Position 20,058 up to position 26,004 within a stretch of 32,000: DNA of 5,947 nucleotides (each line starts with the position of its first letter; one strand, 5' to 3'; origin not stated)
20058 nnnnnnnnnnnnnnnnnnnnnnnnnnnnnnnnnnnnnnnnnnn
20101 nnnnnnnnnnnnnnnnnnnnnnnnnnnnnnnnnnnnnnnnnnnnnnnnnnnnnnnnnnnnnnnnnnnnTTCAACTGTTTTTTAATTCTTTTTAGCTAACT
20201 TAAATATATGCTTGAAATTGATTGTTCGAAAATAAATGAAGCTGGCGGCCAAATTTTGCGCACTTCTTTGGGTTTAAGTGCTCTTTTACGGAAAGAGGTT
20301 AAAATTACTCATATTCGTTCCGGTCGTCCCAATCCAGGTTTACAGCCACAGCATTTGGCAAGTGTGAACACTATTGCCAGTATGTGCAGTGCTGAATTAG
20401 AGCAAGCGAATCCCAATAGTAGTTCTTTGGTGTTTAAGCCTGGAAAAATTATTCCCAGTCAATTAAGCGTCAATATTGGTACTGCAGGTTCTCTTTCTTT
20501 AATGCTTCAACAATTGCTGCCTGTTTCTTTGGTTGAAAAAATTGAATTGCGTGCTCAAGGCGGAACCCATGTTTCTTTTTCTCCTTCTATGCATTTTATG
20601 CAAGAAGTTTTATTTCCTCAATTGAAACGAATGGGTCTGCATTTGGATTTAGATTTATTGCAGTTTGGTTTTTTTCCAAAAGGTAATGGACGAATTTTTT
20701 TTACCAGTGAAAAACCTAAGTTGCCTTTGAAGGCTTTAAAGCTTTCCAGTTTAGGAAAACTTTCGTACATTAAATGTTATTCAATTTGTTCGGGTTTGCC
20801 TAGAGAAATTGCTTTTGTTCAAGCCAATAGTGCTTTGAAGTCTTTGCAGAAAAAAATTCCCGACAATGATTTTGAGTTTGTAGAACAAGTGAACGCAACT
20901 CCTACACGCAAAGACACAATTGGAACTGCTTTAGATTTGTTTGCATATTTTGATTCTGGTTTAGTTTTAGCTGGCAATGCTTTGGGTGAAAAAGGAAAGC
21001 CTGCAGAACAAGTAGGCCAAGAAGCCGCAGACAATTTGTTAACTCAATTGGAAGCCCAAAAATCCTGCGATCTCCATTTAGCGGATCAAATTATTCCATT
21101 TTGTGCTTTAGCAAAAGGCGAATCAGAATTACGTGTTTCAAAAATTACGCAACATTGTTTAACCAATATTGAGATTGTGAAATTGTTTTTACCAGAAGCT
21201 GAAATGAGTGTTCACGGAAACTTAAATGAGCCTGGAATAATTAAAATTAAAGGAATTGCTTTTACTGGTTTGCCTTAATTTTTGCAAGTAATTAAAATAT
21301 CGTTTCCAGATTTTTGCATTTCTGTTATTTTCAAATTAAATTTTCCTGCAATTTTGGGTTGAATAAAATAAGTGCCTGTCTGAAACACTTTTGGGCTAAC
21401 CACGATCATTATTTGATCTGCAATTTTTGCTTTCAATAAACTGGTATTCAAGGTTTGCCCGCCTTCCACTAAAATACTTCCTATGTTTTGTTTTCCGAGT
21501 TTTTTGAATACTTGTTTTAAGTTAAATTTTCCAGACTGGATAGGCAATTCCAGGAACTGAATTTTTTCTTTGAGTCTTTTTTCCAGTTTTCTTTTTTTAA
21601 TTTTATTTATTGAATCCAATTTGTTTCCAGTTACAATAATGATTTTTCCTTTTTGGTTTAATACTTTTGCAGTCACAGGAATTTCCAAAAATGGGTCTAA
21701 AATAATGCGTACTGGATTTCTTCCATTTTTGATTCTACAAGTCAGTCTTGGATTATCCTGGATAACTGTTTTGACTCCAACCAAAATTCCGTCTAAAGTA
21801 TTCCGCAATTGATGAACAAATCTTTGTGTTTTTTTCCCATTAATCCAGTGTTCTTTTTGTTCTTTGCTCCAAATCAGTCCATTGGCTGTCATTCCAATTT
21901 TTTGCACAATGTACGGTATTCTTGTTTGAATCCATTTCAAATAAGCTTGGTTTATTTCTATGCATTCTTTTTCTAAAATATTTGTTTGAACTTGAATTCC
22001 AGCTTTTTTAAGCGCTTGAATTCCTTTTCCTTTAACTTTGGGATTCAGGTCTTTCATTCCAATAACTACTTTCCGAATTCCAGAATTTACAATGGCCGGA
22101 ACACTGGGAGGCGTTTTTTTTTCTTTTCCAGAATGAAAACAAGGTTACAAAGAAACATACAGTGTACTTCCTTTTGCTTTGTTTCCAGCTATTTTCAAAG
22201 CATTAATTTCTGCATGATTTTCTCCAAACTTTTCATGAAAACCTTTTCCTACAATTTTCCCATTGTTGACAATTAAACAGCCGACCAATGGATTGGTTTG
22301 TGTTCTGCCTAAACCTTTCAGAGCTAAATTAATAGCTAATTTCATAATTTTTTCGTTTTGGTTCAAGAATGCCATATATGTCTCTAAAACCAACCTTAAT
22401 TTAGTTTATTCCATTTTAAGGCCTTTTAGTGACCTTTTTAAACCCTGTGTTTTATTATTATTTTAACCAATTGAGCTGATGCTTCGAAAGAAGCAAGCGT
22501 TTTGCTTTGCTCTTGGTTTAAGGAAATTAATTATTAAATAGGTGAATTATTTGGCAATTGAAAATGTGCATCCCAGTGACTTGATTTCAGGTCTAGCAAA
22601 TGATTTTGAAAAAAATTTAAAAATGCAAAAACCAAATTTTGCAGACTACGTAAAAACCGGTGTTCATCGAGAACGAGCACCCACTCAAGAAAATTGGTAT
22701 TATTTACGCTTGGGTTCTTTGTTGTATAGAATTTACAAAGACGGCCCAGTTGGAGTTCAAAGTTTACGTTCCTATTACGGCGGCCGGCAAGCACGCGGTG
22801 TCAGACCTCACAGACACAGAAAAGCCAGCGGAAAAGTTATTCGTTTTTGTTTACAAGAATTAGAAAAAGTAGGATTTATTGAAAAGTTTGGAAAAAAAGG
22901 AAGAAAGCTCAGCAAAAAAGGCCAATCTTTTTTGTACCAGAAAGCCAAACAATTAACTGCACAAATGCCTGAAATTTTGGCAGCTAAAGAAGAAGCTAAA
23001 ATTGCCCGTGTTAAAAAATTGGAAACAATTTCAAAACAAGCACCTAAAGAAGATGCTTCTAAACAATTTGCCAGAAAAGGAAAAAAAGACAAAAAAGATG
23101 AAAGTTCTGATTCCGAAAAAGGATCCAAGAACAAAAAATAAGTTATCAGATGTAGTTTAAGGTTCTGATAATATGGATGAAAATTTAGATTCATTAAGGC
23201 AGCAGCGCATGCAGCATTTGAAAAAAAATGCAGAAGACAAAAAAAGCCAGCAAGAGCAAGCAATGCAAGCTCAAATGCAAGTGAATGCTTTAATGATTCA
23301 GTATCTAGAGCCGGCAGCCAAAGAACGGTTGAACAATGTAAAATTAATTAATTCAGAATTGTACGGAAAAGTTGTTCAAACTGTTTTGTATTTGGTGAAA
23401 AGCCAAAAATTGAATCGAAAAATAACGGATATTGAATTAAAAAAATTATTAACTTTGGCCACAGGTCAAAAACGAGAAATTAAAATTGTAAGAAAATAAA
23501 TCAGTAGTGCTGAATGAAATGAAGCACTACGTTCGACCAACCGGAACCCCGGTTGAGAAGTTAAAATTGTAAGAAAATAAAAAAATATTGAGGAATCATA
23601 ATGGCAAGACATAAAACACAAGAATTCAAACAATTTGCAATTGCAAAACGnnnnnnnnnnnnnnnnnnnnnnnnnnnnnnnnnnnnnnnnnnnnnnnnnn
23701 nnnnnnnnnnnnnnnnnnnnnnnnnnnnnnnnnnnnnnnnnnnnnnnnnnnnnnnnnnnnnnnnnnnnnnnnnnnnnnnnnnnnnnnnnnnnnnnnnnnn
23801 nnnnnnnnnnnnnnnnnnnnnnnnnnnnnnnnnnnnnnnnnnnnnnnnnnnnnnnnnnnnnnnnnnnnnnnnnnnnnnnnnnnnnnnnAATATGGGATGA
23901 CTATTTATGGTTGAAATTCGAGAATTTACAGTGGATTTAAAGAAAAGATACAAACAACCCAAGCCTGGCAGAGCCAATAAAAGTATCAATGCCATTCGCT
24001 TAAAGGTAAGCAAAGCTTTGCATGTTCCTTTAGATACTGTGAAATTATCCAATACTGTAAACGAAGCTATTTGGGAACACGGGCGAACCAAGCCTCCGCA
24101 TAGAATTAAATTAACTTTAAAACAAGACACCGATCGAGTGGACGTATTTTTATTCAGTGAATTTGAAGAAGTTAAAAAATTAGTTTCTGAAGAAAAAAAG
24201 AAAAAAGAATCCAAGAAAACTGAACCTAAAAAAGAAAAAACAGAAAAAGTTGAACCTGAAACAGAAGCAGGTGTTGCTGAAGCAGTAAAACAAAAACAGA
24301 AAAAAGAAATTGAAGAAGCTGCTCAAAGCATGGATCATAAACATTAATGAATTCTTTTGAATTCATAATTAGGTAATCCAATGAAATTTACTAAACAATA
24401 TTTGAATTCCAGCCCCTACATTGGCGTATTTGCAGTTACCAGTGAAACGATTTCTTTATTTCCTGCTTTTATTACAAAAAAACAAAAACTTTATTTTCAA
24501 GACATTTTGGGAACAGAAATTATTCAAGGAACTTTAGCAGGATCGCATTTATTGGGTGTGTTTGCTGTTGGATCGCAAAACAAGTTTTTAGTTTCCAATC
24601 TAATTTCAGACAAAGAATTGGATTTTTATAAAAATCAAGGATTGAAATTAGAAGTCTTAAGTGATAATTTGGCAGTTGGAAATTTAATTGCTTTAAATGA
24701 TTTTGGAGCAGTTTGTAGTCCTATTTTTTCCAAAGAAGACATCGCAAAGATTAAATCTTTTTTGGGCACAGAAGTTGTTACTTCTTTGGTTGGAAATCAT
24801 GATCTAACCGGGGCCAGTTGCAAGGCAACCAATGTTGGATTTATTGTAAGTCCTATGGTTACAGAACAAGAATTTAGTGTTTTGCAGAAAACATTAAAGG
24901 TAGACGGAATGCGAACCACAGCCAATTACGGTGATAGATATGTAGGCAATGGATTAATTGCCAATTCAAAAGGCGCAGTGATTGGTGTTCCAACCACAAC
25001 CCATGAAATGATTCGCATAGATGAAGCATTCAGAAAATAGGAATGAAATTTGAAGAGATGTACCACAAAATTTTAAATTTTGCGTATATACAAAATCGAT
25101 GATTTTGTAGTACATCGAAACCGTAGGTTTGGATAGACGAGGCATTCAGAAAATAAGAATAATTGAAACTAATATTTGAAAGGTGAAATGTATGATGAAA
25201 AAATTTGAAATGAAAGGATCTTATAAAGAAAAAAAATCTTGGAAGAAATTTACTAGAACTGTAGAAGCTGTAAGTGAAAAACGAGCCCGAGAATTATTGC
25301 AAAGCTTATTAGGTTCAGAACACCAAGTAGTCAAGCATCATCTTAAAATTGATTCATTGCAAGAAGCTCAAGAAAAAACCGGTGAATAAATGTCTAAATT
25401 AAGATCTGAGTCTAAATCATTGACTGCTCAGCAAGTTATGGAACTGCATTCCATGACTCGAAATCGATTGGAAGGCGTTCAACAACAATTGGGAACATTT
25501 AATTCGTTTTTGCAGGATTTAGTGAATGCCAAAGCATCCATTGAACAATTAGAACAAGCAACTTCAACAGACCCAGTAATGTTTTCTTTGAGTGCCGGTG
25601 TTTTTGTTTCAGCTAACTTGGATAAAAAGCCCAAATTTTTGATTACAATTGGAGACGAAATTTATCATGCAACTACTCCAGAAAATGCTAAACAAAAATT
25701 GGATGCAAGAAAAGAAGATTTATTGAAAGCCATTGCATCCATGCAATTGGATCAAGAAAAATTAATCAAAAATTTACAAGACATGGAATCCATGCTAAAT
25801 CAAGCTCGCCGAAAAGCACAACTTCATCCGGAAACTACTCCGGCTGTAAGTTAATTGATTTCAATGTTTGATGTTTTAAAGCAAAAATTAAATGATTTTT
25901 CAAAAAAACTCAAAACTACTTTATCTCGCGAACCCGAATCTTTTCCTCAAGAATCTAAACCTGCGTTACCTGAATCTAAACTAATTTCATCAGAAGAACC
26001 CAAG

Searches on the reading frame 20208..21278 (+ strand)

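Call 80: search_protein_families(library=pfam, proteins=[window:20208-21278:+], max_evalue=0.001)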
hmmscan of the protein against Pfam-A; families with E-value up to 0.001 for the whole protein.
window:20208-21278:+ (356 aa): 2 families
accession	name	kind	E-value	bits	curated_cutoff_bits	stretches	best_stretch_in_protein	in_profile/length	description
PF01137.26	RTC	-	1.1e-67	227.9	27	1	10-329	2-216/221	RNA 3'-terminal phosphate cyclase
PF05189.18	RTC_insert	-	1.6e-16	61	23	1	183-281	4-101/102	RNA 3'-terminal phosphate cyclase (RTC), insert domain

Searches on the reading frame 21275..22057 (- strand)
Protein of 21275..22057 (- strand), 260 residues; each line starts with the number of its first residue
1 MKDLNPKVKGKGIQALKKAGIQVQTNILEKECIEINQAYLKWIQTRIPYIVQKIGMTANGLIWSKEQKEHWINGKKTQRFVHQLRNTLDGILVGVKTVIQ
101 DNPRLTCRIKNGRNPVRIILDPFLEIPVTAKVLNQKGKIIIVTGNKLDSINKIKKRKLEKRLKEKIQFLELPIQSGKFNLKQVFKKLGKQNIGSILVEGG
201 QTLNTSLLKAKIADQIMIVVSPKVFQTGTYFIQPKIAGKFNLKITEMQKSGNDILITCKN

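Call 81: search_protein_families(library=pfam, proteins=[window:21275-22057:-], max_evalue=0.001)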
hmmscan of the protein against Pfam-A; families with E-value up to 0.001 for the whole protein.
window:21275-22057:- (260 aa): 1 family
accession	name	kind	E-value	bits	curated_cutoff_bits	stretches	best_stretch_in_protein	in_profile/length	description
PF01872.23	RibD_C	-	2.3e-38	132.4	24.1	1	48-255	1-196/197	RibD C-terminal domain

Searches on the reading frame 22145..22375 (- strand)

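Call 81: search_protein_families(library=pfam, proteins=[window:22145-22375:-], max_evalue=0.001)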
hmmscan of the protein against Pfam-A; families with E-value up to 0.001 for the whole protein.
window:22145-22375:- (76 aa): 2 families
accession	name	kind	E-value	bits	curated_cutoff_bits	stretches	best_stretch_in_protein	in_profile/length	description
PF00383.29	dCMP_cyt_deam_1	-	1.7e-11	44.3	25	1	5-76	2-80/102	Cytidine and deoxycytidylate deaminase zinc-binding region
PF14437.12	MafB19-deam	-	2.8e-05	24.5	27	1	7-75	3-78/142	MafB19-like deaminase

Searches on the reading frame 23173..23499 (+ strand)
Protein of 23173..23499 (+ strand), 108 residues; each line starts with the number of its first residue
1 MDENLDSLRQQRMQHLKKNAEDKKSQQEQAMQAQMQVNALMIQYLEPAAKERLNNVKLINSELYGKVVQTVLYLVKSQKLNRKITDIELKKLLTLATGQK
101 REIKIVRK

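Call 20: search_protein_families(library=pfam, proteins=[window:23173-23499:+], max_evalue=0.01)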
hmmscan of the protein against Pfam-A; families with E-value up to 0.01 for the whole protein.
window:23173-23499:+ (108 aa): 1 family
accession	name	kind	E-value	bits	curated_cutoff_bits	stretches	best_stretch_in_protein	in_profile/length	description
PF01984.25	dsDNA_bind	-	9.1e-18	64.9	26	1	8-106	1-102/106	Double-stranded DNA-binding domain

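Call 24: find_encoding_contigs(protein=window:23173-23499:+, flank=10000, max_places=10)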
Protein window:23173-23499:+ (108 aa): 1 contig read that carries it; 1 place shown.
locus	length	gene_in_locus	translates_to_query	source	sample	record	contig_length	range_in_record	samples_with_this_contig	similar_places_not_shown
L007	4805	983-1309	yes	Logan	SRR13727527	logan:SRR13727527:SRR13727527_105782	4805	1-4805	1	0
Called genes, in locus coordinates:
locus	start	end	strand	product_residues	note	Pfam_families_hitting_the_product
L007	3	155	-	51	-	?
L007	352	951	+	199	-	PF01090:Ribosomal_S19e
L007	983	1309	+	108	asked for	PF01984:dsDNA_bind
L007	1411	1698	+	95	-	-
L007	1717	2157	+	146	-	PF01198:Ribosomal_L31e (weak)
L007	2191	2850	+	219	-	PF01912:eIF-6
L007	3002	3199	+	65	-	PF01775:Ribosomal_L18A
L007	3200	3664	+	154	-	PF02996:Prefoldin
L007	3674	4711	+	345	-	PF02881:SRP54_N, PF00448:SRP54, PF13245:AAA_19 (weak), PF13604:AAA_30 (faint)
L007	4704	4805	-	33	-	?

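Call 26: find_homologous_proteins(query=window:23173-23499:+, max_evalue=0.00001)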
Query window:23173-23499:+ (108 aa): 2 proteins with E <= 0.00001 among 7 candidates.
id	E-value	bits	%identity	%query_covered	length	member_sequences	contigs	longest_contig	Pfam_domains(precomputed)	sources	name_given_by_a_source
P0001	5.9e-57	207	100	100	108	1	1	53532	PF01984.26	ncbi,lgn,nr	ncbi:MAG: DNA-binding protein [Candidatus Diapherotrites archaeon]|nr:DNA-binding protein [Candidatu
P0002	7.4e-35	137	64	99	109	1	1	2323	PF01984.26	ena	-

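Call 27: find_encoding_contigs(protein=P0002, flank=10000)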
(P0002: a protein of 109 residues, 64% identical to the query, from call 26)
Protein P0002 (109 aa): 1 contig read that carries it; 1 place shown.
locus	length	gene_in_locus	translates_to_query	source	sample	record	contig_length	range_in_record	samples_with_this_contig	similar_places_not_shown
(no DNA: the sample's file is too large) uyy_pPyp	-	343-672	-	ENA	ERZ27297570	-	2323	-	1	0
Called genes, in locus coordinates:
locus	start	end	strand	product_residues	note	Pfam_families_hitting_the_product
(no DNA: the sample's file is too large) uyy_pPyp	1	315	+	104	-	?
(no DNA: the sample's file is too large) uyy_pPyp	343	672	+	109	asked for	PF01984:dsDNA_bind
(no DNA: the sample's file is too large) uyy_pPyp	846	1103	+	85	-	-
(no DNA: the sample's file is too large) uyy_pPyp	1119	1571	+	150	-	PF01198:Ribosomal_L31e (weak)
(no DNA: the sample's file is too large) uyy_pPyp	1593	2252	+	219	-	PF01912:eIF-6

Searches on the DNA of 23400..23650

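Call 32: search_rna_families(source=window, start=23400, end=23650, threshold=evalue, max_evalue=10)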
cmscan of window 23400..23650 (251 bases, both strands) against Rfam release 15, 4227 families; matches with E-value up to 10: 0.
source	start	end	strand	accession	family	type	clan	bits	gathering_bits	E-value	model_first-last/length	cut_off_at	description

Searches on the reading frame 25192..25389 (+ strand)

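Call 81: search_protein_families(library=pfam, proteins=[window:25192-25389:+], max_evalue=0.001)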
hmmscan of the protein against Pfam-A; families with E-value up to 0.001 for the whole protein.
window:25192-25389:+ (65 aa): 1 family
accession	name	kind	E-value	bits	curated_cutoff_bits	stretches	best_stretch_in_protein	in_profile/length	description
PF01775.22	Ribosomal_L18A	-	1e-10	42.2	22.9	1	2-55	1-57/59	Ribosomal proteins 50S-L18Ae/60S-L20/60S-L18A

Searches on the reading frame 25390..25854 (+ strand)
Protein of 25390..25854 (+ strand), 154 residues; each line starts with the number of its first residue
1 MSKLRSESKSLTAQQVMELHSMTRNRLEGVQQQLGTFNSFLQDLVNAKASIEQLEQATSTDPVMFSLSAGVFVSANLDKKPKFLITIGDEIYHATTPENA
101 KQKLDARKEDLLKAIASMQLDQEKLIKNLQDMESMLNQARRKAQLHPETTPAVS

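Call 81: search_protein_families(library=pfam, proteins=[window:25390-25854:+], max_evalue=0.001)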
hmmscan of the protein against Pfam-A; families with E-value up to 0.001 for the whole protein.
window:25390-25854:+ (154 aa): 2 families
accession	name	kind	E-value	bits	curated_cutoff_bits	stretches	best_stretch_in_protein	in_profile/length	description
PF02996.22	Prefoldin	-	6.2e-18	65.3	23.2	1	27-139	5-117/120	Prefoldin subunit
PF01920.25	Prefoldin_2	-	5.4e-05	23.6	27.6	0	95-139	58-102/106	Prefoldin subunit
